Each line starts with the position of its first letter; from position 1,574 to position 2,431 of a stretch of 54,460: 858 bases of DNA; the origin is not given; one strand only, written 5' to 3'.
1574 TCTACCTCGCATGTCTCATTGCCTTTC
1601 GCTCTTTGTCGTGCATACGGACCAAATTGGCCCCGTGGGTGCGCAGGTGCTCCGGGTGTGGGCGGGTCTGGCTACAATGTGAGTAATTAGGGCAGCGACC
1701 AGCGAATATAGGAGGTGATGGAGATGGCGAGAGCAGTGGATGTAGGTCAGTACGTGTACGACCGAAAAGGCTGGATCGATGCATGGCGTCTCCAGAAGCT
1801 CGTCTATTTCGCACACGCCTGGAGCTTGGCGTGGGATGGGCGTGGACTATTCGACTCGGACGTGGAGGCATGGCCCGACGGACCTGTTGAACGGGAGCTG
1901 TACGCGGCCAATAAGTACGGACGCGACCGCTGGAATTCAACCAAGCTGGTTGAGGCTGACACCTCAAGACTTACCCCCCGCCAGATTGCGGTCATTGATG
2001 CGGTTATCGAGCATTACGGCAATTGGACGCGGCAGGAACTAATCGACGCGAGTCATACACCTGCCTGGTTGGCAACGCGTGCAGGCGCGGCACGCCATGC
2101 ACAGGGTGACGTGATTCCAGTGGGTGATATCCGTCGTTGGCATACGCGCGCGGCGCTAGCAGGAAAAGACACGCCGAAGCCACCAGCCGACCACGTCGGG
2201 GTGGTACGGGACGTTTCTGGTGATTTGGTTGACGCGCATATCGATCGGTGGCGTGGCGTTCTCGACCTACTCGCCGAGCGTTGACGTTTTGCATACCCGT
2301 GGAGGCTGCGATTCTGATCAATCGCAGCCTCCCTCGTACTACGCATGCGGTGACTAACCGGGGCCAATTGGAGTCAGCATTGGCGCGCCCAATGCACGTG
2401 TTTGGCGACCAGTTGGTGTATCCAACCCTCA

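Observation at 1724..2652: Panacea-domain (DUF4065) antitoxin paired with a Doc toxin via a TTGA start/stop overlap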

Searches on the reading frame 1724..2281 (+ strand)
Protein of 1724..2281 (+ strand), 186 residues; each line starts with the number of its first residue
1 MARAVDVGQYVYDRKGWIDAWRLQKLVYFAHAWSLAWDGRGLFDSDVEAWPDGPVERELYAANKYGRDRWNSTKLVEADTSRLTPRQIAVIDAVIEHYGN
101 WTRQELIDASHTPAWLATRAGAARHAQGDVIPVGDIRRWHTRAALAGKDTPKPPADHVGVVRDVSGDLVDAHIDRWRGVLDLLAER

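Call 3: search_protein_families(library=pfam, proteins=[window:1724-2281:+], max_evalue=0.1)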
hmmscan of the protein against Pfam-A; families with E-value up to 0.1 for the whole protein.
window:1724-2281:+ (186 aa): 1 family
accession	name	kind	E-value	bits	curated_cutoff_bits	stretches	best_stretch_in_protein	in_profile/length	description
PF13274.11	SocA_Panacea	-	6.2e-19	69.4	25.7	1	23-115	1-112/113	Antitoxin SocA-like, Panacea domain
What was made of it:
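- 1724..2284 (+): panA: 186-aa Panacea-domain antitoxin, coordinates including the TGA stop. Pfam PF13274 E 6.2e-19 (call 3).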

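Call 4: search_protein_families(library=ncbifam, proteins=[window:1724-2281:+], max_evalue=0.1)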
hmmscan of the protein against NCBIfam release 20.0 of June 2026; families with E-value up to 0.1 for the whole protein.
window:1724-2281:+ (186 aa): 1 family
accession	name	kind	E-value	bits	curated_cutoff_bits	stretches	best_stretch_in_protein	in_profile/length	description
NF047745.1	SocA_antitoxin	equivalog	2.9e-12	46.6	190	1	18-115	21-129/176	type VI toxin-antitoxin system SocA family antitoxin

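Call 9: find_homologous_proteins(query=window:1724-2281:+)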
Query window:1724-2281:+ (186 aa): 31 proteins with E <= 0.001 among 443 candidates.
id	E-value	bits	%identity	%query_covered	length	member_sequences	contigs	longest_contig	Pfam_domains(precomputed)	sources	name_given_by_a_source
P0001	1.3e-121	422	100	100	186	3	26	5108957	PF13274.12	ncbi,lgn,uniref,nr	ncbi:Protein of uncharacterised function, possible prophage protein [Mycobacteroides abscessus subsp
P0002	1.2e-85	304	73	100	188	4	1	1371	PF13274.12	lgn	-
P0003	2.0e-85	304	72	100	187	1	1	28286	PF13274.12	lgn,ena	-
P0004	5.0e-85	302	72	100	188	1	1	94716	PF13274.12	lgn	-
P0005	5.8e-85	302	72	99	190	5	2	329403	PF13274.12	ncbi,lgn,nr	ncbi:Protein of uncharacterised function, possible prophage protein [Mycobacteroides abscessus subsp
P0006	8.0e-85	302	72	100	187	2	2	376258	PF13274.12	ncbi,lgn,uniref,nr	ncbi:Panacea domain-containing protein [Mycobacterium sp. URHD0025]|uniref:Panacea domain-containing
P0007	1.7e-82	294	72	100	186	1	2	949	PF13274.12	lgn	-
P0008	2.1e-82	294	70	100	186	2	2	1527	PF13274.12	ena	-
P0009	2.7e-82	293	72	100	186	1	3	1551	PF13274.12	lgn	-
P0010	1.9e-81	291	69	100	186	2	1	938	PF13274.12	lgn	-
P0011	4.5e-76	273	67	100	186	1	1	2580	PF13274.12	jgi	jgi:uncharacterized phage-associated protein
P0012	1.6e-75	271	63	100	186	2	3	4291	PF13274.12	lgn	-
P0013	2.9e-73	264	63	98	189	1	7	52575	PF13274.12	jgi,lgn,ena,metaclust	metaclust:\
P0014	1.8e-72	261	64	98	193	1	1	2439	PF13274.12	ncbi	-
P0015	2.2e-71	258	63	100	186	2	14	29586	PF13274.12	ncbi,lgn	-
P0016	1.8e-66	242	59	99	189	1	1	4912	PF13274.12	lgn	-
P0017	1.2e-56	210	64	82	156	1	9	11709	PF13274.12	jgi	jgi:hypothetical protein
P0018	5.3e-45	172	50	98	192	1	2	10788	PF13274.12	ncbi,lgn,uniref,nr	ncbi:Panacea domain-containing protein [Mycobacterium arosiense]|uniref:Antitoxin SocA-like Panacea 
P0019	3.8e-44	169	47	98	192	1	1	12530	PF13274.12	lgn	-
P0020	1.3e-42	164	48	98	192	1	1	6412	PF13274.12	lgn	-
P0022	3.1e-41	159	46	100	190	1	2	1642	PF13274.12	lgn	-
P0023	1.4e-39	154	45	100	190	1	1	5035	PF13274.12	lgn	-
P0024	1.9e-39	153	43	100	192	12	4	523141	PF13274.12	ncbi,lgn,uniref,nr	ncbi:Panacea domain-containing protein [Corynebacterium bovis]|uniref:Panacea domain-containing prot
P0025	2.2e-39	153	45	100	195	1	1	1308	PF13274.12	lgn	-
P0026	6.4e-39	152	40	100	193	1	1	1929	PF13274.12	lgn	-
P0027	1.0e-38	151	43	100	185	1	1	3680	PF13274.12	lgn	-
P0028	1.0e-38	151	44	100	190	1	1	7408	PF13274.12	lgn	-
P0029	5.2e-38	149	42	100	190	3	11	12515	PF13274.12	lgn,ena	-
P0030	5.1e-37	146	39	100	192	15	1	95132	PF13274.12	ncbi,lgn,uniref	ncbi:Panacea domain-containing protein [Corynebacterium nuruki]|uniref:Panacea domain-containing pro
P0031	4.7e-22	97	38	98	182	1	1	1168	PF13274.12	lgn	-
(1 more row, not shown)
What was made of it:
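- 1724..2284 (+): 100% identical to an NCBI M. abscessus 'possible prophage protein' (call 9).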

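Call 14: search_solved_structures(query=A2, max_evalue=10, show_alignments=3)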
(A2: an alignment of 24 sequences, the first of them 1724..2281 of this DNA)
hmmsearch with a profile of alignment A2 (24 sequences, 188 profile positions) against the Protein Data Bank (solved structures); distinct sequences matched with E-value up to 10: 4.
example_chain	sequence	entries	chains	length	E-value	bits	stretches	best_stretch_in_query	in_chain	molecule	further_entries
9dtx_D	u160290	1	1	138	0.97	12.8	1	77-108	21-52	Transcription activator BRG1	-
1kon_A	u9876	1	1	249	1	12.7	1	114-177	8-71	Protein yebC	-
3uvd_A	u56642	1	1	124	1.5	12.2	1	78-108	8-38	Transcription activator BRG1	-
5dkd_A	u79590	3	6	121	1.6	12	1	78-109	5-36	Transcription activator BRG1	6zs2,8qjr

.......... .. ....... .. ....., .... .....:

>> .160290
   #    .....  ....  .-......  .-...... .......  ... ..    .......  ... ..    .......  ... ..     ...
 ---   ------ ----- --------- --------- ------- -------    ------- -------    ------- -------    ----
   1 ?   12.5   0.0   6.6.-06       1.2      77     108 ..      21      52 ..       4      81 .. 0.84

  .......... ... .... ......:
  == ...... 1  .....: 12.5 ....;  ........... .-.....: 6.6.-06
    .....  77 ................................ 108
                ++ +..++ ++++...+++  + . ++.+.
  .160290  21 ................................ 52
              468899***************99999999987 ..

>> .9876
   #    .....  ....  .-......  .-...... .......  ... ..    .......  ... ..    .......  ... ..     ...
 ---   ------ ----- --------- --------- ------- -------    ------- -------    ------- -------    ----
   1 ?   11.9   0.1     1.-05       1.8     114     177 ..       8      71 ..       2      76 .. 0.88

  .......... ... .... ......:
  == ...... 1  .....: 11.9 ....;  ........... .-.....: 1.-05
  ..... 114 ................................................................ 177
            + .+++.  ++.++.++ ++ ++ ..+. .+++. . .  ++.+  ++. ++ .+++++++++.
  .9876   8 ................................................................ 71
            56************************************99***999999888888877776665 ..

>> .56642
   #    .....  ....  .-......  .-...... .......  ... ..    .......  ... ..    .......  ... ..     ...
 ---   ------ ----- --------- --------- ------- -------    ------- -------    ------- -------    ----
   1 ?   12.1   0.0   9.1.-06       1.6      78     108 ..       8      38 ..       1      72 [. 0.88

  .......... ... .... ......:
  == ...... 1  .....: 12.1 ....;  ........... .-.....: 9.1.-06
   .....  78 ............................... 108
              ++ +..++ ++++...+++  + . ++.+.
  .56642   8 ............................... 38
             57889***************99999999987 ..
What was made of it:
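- Tried and rejected: A PDB sequence search with the PanA profile found nothing better than E about 1 (call 14).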

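Call 16: find_related_loci(query=A2, collection=genome_contigs, flank=4000)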
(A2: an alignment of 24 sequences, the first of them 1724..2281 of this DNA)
Query A2 (186 aa) in genome_contigs; peptide patterns used: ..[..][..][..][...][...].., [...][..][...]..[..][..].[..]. (x = any residue, [..] = any of these).
600 stretches matched a pattern (row limit reached: there are more); 586 encode a relative of the query (tblastn E <= 1e-3); the best 80 are kept; 80 distinct loci.
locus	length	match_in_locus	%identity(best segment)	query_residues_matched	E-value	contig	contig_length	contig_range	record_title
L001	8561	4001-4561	72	1-186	4e-87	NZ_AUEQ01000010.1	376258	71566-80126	Mycobacterium sp. URHD0025 H977DRAFT_scaffold00007.7_C, whole genome shotgun sequence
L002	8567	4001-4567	41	1-186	5e-42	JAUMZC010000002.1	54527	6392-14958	MAG: Corynebacterium sp. isolate S17M_Sa_7 NODE_306_length_54527_cov_7.447404, whole genome shotgun sequence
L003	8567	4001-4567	45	4-186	3e-42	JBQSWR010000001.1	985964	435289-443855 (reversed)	Corynebacterium sp. AOP40-9SA-29 AOP40-9SA-29_1, whole genome shotgun sequence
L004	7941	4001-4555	39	1-184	6e-39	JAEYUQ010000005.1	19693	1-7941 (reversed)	MAG: Actinomycetes bacterium isolate OH_CBlB_174 k127_1595481, whole genome shotgun sequence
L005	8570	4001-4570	39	1-186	3e-38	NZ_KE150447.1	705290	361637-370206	Corynebacterium pyruviciproducens ATCC BAA-1742 acArw-supercont1.2, whole genome shotgun sequence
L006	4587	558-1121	39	1-186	3e-38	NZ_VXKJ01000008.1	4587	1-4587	Corynebacterium phocae strain CCUG 38205T contig_0000008, whole genome shotgun sequence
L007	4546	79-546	41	1-152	5e-28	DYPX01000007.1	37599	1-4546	MAG TPA_asm: Caldilinea aerophila isolate SulCav_GS10_10_2_45_229 SulCav_GS10_10_681_length_37599_cov_143_423397, whole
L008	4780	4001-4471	39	1-152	5e-27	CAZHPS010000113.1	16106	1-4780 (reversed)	MAG TPA_asm: uncultured Desulfobacterales bacterium isolate binchicken_co113_226 genome assembly, contig: NODE_4183_leng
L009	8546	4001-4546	39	4-186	9e-27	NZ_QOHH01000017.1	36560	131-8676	Blastococcus sp. TF02-09 NODE_17_length_36560_cov_530.830127, whole genome shotgun sequence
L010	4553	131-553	39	1-140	2e-26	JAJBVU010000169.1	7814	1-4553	MAG: Eubacterium sp. isolate U_127185 U_127185=NODE_1819_length_7814_cov_6.938394, whole genome shotgun sequence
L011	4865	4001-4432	39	1-141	1e-26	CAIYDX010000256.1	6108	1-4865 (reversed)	MAG: uncultured Geobacteraceae bacterium isolate AlinenLipids_bin-4284 genome assembly, contig: bin-4284:256/419, whole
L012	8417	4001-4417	38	1-140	1e-26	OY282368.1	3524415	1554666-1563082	MAG: uncultured Alphaproteobacteria bacterium isolate 22a88078-2868-43f5-a089-7a94dbfbad86 genome assembly, chromosome:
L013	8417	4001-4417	39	1-140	4e-26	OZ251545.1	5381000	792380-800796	MAG: Gammaproteobacteria bacterium isolate 804a2bfb-9c7e-4e06-b795-02af6ddb82b1 genome assembly, chromosome: 1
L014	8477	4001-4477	35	1-166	5e-26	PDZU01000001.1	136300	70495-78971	MAG: Magnetococcales bacterium isolate YD0425bin7 scaffold5, whole genome shotgun sequence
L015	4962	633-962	42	1-111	6e-26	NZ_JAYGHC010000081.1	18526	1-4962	Cronbergia sp. UHCC 0137 00082__length=18526, whole genome shotgun sequence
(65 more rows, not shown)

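Call 26: find_homologous_proteins(query=A2, max_evalue=1e-20)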
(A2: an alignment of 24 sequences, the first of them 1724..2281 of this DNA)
Query A2 (24 sequences) (186 aa, profile of the alignment): 397 proteins with E <= 1e-20 among 8000 candidates; the best 120 are listed.
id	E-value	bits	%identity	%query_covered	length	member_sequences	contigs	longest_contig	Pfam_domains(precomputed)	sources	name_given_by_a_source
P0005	7.2e-84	299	72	99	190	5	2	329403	PF13274.12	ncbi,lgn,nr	ncbi:Protein of uncharacterised function, possible prophage protein [Mycobacteroides abscessus subsp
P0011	1.1e-82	295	67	100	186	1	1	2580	PF13274.12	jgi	jgi:uncharacterized phage-associated protein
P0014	1.8e-82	294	64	98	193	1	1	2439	PF13274.12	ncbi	-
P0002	3.4e-82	293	73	100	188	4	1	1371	PF13274.12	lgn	-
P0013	9.5e-82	292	63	98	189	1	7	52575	PF13274.12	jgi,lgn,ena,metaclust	metaclust:\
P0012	3.2e-81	290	63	100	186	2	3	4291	PF13274.12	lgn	-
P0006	4.2e-81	290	72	100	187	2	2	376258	PF13274.12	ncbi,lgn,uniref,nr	ncbi:Panacea domain-containing protein [Mycobacterium sp. URHD0025]|uniref:Panacea domain-containing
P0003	4.6e-81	289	72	100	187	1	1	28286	PF13274.12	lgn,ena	-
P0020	6.9e-81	289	48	98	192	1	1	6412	PF13274.12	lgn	-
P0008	1.6e-80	288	70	100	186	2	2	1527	PF13274.12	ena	-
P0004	2.0e-80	287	72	100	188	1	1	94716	PF13274.12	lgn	-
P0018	6.6e-80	286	50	98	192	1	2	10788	PF13274.12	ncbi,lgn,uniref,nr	ncbi:Panacea domain-containing protein [Mycobacterium arosiense]|uniref:Antitoxin SocA-like Panacea 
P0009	8.2e-80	285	72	100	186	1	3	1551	PF13274.12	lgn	-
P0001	9.8e-80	285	100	100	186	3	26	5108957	PF13274.12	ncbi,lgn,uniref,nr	ncbi:Protein of uncharacterised function, possible prophage protein [Mycobacteroides abscessus subsp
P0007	3.4e-79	283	72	100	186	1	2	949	PF13274.12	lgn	-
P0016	9.6e-79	282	59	99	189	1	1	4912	PF13274.12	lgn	-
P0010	2.7e-78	280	69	100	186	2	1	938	PF13274.12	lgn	-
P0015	3.1e-78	280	63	100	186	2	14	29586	PF13274.12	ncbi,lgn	-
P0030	3.3e-77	277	39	100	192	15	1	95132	PF13274.12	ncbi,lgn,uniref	ncbi:Panacea domain-containing protein [Corynebacterium nuruki]|uniref:Panacea domain-containing pro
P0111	5.9e-77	276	45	98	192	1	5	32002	PF13274.12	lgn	-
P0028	6.5e-77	276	44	100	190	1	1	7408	PF13274.12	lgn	-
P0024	7.9e-77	276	43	100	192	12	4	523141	PF13274.12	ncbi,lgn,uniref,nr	ncbi:Panacea domain-containing protein [Corynebacterium bovis]|uniref:Panacea domain-containing prot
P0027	9.5e-77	275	43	100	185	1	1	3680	PF13274.12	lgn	-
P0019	2.3e-76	274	47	98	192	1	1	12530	PF13274.12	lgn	-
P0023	5.7e-76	273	45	100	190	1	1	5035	PF13274.12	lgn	-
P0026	9.6e-76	272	40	100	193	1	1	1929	PF13274.12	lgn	-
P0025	1.3e-75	272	45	100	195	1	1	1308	PF13274.12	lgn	-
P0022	1.9e-75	271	46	100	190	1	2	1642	PF13274.12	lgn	-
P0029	2.2e-75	271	42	100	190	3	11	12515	PF13274.12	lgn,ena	-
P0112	9.4e-75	269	46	98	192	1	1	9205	PF13274.12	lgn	-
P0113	1.2e-72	262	45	98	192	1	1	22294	PF13274.12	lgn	-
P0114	3.0e-72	261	44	100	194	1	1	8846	PF13274.12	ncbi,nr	ncbi:DUF4065 domain-containing protein [Dietzia sp. SLG510A3-30A2]|nr:DUF4065 domain-containing prot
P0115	1.0e-71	259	44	100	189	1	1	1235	PF13274.12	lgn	-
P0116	1.9e-71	258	47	98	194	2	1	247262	PF13274.12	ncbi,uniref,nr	ncbi:Panacea domain-containing protein [Gordonia metallireducens]|uniref:Panacea domain-containing p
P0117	6.4e-70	253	45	100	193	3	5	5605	PF13274.12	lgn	-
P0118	6.9e-70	253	40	100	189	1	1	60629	PF13274.12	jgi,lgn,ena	-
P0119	9.1e-70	253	47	99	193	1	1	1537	PF13274.12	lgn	-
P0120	1.6e-69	252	42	100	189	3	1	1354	PF13274.12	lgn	-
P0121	4.0e-69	251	43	100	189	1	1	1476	PF13274.12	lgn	-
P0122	8.2e-69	250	43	100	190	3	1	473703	PF13274.12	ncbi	ncbi:Panacea domain-containing protein [Nocardia sp. NPDC048505]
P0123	1.0e-68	249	41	100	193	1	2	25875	PF13274.12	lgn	-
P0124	3.0e-68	248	41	100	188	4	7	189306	PF13274.12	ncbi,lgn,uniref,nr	ncbi:Panacea domain-containing protein [Corynebacterium striatum]|uniref:Panacea domain-containing p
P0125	4.4e-68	247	39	100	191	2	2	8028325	PF13274.12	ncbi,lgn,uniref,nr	ncbi:DUF4065 domain-containing protein [Rhodococcus opacus]|uniref:DUF4065 domain-containing protein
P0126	1.4e-67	246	42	100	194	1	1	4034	PF13274.12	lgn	-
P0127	3.4e-67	244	39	100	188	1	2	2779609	PF13274.12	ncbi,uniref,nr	ncbi:XRE family transcriptional regulator [Corynebacterium phocae]|uniref:XRE family transcriptional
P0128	3.9e-67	244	43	100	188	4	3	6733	PF13274.12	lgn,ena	-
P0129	5.3e-67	244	41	100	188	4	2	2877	PF13274.12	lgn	-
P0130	7.1e-67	243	40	100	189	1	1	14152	PF13274.12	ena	-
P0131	1.2e-66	242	37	99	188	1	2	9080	PF13274.12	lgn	-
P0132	1.7e-66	242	45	100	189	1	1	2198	PF13274.12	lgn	-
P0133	1.8e-66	242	39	100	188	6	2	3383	PF13274.12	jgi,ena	jgi:hypothetical protein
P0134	2.0e-66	242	45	100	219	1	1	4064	PF13274.12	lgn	-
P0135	2.9e-66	241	46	100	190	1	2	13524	PF13274.12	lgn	-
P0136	5.9e-66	240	39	100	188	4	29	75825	PF13274.12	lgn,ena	-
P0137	1.7e-65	239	44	100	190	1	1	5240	PF13274.12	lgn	-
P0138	4.9e-65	237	41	100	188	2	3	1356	PF13274.12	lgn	-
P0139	9.5e-65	236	41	100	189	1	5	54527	PF13274.12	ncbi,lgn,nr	ncbi:MAG: DUF4065 domain-containing protein [Corynebacterium sp.]|nr:DUF4065 domain-containing prote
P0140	1.1e-64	236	39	100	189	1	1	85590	PF13274.12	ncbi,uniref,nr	ncbi:SocA family protein [Nocardia higoensis]|uniref:SocA family protein n=1 Tax=Nocardia higoensis 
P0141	2.2e-60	222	40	100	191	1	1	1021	PF13274.12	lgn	-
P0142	6.5e-60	221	39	100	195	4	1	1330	PF13274.12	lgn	-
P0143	9.3e-60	220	45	83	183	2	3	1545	PF13274.12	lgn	-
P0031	1.2e-58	216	38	98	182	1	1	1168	PF13274.12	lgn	-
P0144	1.4e-58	216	38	100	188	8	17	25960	PF13274.12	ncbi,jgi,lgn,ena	-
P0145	4.3e-57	211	39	98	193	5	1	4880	PF13274.12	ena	-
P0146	1.0e-55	207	39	99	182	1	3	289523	PF13274.12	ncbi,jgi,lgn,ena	-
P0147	2.9e-55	205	35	99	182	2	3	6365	PF13274.12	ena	-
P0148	3.2e-55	205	40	99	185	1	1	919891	PF13274.12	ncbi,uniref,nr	ncbi:DUF4065 domain-containing protein [Demequina sp. B12]|uniref:Panacea domain-containing protein 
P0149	4.0e-54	202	38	100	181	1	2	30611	PF13274.12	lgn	-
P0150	5.7e-54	201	37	99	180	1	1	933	PF13274.12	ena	-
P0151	6.2e-54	201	36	100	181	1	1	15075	PF13274.12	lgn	-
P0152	6.7e-54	201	37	100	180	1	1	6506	PF13274.12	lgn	-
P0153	7.7e-54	201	35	99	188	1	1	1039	PF13274.12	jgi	-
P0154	1.2e-53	200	34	100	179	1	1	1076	PF13274.12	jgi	jgi:uncharacterized phage-associated protein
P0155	1.4e-53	200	38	99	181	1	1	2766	PF13274.12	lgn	-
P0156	1.8e-53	199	37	100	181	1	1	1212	PF13274.12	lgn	-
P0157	2.3e-53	199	38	98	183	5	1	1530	PF13274.12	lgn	-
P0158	6.2e-53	198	40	100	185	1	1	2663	PF13274.12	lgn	-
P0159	3.2e-52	195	38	99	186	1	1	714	PF13274.12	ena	-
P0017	3.9e-52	195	64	82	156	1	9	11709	PF13274.12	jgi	jgi:hypothetical protein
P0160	5.0e-52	195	36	100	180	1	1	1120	PF13274.12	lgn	-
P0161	8.5e-52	194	38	99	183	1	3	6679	PF13274.12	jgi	jgi:uncharacterized phage-associated protein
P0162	1.0e-50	191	38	99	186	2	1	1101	PF13274.12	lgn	-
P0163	1.4e-50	190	38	99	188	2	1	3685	PF13274.12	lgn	-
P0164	1.7e-50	190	37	99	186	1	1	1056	PF13274.12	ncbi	-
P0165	2.3e-50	189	34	100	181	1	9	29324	PF13274.12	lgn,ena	-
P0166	2.6e-50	189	38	99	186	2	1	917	PF13274.12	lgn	-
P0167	5.2e-50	188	33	100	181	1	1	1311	PF13274.12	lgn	-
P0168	9.3e-50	187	40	100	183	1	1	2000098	PF13274.12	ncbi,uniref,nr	ncbi:Panacea domain-containing protein [Microbacterium halotolerans]|uniref:Panacea domain-containin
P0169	4.4e-49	185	36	100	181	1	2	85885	PF13274.12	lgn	-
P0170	8.1e-48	181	34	100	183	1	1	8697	PF13274.12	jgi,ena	-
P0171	9.1e-48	181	37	82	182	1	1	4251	PF13274.12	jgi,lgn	jgi:uncharacterized phage-associated protein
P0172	2.7e-47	179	34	100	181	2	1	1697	PF13274.12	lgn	-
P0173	2.8e-47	179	36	100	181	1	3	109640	PF13274.12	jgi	jgi:uncharacterized phage-associated protein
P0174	4.9e-47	179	39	98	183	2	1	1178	PF13274.12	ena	-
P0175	8.9e-47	178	36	90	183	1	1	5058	PF13274.12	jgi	jgi:uncharacterized phage-associated protein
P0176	1.2e-46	177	33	99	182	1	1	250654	PF13274.12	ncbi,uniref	ncbi:Panacea domain-containing protein [Curtobacterium sp. 22159]|uniref:Panacea domain-containing p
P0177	1.4e-46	177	37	99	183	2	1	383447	PF13274.12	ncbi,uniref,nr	ncbi:Panacea domain-containing protein [Microbacterium testaceum]|uniref:Panacea domain-containing p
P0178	2.3e-46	176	37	98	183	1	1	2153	PF13274.12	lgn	-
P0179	4.9e-46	175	34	98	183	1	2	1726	PF13274.12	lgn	-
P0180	2.3e-45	173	34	99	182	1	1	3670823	PF13274.12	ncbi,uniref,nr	ncbi:type II toxin-antitoxin system antitoxin SocA domain-containing protein [Curtobacterium sp. DN_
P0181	2.9e-45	173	37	99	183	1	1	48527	PF13274.12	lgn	-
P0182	3.2e-45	173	31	99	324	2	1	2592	PF13274.12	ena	-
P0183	8.1e-45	171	36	98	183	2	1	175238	PF13274.12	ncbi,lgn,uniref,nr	ncbi:Panacea domain-containing protein [Rathayibacter sp. AY1B8]|uniref:Panacea domain-containing pr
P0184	9.9e-45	171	39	100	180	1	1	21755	PF13274.12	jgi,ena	-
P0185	1.4e-44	171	38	81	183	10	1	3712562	PF13274.12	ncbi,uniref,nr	ncbi:Panacea domain-containing protein [Frigoribacterium sp. SL97]|uniref:Panacea domain-containing 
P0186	2.2e-44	170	39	82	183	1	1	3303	PF13274.12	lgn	-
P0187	2.3e-44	170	36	98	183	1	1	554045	PF13274.12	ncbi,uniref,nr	ncbi:Panacea domain-containing protein [Microbacterium sp. cx-59]|uniref:Panacea domain-containing p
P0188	2.4e-44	170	37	98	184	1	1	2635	PF13274.12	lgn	-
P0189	5.1e-44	169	34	100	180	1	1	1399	PF13274.12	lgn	-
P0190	5.6e-44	169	33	90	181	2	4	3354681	PF13274.12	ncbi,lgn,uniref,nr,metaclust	ncbi:Panacea domain-containing protein [Rathayibacter tritici]|uniref:XRE family transcriptional reg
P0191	6.9e-44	168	37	100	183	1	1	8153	PF13274.12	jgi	jgi:uncharacterized phage-associated protein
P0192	1.0e-43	168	34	98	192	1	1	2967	PF13274.12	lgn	-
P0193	4.1e-43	166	38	88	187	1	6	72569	PF13274.12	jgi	jgi:uncharacterized phage-associated protein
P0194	9.3e-43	165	37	99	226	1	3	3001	PF13274.12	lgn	-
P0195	1.2e-42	164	37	100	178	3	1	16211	PF13274.12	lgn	-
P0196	2.5e-42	163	33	100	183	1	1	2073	PF13274.12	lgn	-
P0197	5.5e-42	162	37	99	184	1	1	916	PF13274.12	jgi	jgi:uncharacterized phage-associated protein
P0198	9.8e-42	161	32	100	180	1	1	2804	PF13274.12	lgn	-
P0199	2.0e-41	160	35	100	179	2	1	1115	PF13274.12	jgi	-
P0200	4.3e-41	159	37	100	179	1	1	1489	PF13274.12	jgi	jgi:uncharacterized phage-associated protein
